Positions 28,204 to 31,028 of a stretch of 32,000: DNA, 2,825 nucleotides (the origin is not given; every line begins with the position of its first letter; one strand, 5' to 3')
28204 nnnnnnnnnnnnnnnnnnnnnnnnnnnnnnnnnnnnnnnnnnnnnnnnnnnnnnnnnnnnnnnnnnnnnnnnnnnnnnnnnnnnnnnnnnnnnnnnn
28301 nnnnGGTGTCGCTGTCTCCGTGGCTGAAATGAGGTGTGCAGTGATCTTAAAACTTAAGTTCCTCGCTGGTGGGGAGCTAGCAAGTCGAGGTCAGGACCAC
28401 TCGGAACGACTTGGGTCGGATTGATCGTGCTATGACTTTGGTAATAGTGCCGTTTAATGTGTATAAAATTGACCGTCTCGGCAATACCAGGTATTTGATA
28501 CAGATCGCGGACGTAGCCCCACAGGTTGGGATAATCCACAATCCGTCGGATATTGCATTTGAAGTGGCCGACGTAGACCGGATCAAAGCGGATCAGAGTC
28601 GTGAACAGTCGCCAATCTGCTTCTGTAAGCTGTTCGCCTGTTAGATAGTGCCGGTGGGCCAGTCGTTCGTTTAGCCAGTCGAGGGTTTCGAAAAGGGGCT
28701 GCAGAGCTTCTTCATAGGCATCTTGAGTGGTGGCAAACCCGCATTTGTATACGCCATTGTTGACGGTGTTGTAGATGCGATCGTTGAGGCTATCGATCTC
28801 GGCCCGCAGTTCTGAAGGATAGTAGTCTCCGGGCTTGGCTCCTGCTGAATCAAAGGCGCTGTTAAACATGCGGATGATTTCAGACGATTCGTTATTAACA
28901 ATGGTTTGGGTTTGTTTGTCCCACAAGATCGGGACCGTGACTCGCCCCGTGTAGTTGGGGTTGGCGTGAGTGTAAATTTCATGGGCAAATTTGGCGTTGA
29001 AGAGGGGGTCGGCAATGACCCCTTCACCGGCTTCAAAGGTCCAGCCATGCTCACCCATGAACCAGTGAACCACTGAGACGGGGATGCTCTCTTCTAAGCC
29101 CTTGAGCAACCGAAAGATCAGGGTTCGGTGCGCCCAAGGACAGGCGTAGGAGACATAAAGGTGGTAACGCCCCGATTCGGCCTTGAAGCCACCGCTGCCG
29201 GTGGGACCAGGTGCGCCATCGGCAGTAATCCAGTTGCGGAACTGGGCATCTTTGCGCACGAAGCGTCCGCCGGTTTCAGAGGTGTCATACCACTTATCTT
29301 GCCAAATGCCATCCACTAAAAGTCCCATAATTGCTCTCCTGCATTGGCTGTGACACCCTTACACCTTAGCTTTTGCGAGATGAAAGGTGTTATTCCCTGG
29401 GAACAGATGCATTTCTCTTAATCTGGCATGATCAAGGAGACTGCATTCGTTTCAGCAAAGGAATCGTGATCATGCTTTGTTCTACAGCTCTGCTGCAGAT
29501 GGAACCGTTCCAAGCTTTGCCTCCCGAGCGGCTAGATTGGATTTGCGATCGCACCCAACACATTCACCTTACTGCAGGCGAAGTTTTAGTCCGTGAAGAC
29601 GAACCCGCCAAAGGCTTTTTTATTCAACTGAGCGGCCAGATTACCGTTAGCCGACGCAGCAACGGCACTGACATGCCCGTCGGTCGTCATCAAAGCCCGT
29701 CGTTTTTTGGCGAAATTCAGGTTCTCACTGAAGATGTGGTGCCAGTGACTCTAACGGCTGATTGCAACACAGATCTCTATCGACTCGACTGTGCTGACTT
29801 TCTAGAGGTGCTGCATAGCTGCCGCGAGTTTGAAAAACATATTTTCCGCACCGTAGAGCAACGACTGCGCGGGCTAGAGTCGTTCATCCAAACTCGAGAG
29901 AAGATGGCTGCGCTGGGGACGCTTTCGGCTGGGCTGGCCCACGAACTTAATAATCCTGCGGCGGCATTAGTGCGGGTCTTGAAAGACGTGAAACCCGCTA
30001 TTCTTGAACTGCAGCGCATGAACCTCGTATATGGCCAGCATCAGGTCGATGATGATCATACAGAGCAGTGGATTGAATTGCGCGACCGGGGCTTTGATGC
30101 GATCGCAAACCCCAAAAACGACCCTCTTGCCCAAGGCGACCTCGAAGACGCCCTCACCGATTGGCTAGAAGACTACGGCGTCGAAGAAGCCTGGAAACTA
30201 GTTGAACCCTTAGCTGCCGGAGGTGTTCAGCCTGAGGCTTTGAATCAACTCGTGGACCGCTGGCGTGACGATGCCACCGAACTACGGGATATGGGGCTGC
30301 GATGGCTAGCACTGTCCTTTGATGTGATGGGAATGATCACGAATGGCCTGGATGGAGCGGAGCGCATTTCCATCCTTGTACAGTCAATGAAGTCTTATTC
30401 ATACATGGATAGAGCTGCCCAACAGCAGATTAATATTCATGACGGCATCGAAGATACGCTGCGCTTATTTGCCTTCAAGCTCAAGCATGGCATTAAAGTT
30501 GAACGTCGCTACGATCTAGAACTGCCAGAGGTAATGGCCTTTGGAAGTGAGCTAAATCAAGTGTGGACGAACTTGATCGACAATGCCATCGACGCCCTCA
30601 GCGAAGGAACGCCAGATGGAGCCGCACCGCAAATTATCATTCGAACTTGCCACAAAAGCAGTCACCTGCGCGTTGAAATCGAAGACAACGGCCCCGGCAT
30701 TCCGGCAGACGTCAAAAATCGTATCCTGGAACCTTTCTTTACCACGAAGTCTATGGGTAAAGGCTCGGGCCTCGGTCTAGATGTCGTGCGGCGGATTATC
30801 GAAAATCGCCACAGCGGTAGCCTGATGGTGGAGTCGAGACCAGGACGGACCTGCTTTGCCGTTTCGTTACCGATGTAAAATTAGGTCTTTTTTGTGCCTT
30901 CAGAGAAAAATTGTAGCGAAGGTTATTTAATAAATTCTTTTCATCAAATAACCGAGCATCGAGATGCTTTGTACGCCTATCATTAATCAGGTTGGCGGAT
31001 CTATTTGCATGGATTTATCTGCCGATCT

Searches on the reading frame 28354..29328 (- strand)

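Call 3: search_protein_families(library=pfam, proteins=[window:28354-29328:-], max_evalue=0.01)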
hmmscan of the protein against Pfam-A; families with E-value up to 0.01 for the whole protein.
window:28354-29328:- (324 aa): 6 families
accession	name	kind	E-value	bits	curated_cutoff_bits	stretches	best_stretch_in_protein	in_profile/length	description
PF13410.11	GST_C_2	-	9.3e-19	67.7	24.9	1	202-274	1-68/69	Glutathione S-transferase, C-terminal domain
PF13409.12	GST_N_2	-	1.2e-11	45.5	25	1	62-157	1-69/70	Glutathione S-transferase, N-terminal domain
PF00043.30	GST_C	-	6.5e-05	23.5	20.7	1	200-278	19-91/93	Glutathione S-transferase, C-terminal domain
PF14497.11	GST_C_3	-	0.0025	18.4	21.6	1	212-284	31-99/104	Glutathione S-transferase, C-terminal domain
PF13417.12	GST_N_3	-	0.0031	18.3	22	0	57-89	1-29/75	Glutathione S-transferase, N-terminal domain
PF21972.1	Arc1p_N_like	-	0.0045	17.7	27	1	214-246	19-51/81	Nuclear-export cofactor Arc1p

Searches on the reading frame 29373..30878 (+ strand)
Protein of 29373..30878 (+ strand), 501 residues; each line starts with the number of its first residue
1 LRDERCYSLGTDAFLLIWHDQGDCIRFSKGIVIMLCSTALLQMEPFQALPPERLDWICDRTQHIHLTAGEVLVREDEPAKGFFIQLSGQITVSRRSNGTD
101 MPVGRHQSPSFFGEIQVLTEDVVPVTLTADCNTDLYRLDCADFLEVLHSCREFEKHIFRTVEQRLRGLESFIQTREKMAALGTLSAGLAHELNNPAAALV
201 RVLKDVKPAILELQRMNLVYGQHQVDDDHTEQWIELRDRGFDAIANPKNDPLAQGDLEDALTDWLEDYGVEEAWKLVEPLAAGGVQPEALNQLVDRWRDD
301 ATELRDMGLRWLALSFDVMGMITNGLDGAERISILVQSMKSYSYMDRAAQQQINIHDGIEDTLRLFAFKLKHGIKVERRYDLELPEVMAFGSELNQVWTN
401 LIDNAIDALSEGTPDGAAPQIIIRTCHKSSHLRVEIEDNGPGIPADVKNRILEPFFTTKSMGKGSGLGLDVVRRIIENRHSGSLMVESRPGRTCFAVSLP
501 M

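Call 3: search_protein_families(library=pfam, proteins=[window:29373-30878:+], max_evalue=0.01)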
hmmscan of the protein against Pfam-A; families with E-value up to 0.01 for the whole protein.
window:29373-30878:+ (501 aa): 3 families
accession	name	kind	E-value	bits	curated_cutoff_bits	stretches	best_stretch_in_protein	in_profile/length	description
PF02518.31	HATPase_c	-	1.4e-23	83.8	26.4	1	393-500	5-108/111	Histidine kinase-, DNA gyrase B-, and HSP90-like ATPase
PF00027.35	cNMP_binding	-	5.4e-14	52.4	27.5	1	65-148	3-87/89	Cyclic nucleotide-binding domain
PF14501.12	HATPase_c_5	-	5.3e-06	26.7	22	1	394-489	6-91/102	GHKL domain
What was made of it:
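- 29472..30878 (+): Probable cognate soluble histidine kinase: cNMP/CAP-type domain (about 29565-29816), H-box AHELNNP (His at 29940-29942), HATPase_c (30549-30872). The mechanical ORF starts at TTG 29373; homologues start at the Met at 29472. cNMP_binding 5.4e-14 and HATPase_c 1.4e-23 (call 3).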

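Call 4: search_protein_families(library=ncbifam, proteins=[window:29373-30878:+], max_evalue=0.01)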
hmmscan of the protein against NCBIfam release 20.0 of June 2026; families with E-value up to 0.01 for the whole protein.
window:29373-30878:+ (501 aa): 76 families (the best 25 are shown)
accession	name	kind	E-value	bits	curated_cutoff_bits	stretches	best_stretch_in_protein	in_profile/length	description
NF052574.1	HisKinEspCMyxo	equivalog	5.3e-42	143.9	1200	2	316-500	454-636/785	serine histidine kinase EspC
NF038348.1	T2SS_HK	subfamily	4.8e-40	137.5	450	2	316-500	395-572/574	histidine kinase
NF008468.0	PRK11360.1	equivalog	1e-36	126.5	646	2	330-501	442-608/616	two-component system sensor histidine kinase AtoS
NF052573.1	HisKinEspAMyxo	equivalog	1.1e-31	109.6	1400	2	322-498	432-608/755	serine histidine kinase EspA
NF046020.1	HisKinCckABruc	equivalog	2.6e-28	98.4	1000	2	328-500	525-706/868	cell cycle histidine kinase CckA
NF007688.0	PRK10364.1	equivalog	5e-28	98.1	479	2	348-500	305-450/460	two-component system sensor histidine kinase ZraS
NF047466.1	hybrid_RR_LvrB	exception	1.9e-26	93.1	500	2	327-500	196-375/377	hybrid histidine kinase/response regulator LvrB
NF010411.0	PRK13837.1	equivalog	5e-26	90.9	647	2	329-501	496-675/828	two-component system VirA-like sensor kinase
NF047497.1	HK_LIC_12097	equivalog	7.8e-25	87.4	500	2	330-501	199-366/367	LIC_12097 family sensor histidine kinase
NF046026.1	HisKinCckACaul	equivalog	8.4e-25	86.9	1000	1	329-500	348-531/678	cell cycle histidine kinase CckA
NF008293.1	PRK11073.1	equivalog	2.2e-24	86.3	240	1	348-501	192-347/349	nitrogen regulation protein NR(II)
TIGR02938.1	nifL_nitrog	equivalog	9.6e-23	80.4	242.45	1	342-496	335-488/494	nitrogen fixation negative regulator NifL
NF010076.0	PRK13557.1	subfamily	3.7e-19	68.6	631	1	327-492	211-384/540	histidine kinase famiy protein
NF041777.1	sens_FixL_Rhizob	equivalog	1.3e-18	67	850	1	376-500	361-480/485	sensor protein FixL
NF047794.1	HisKinPtgB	equivalog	3.7e-17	61.8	1000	1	330-488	491-641/656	two-component system sensor histidine kinase PgtB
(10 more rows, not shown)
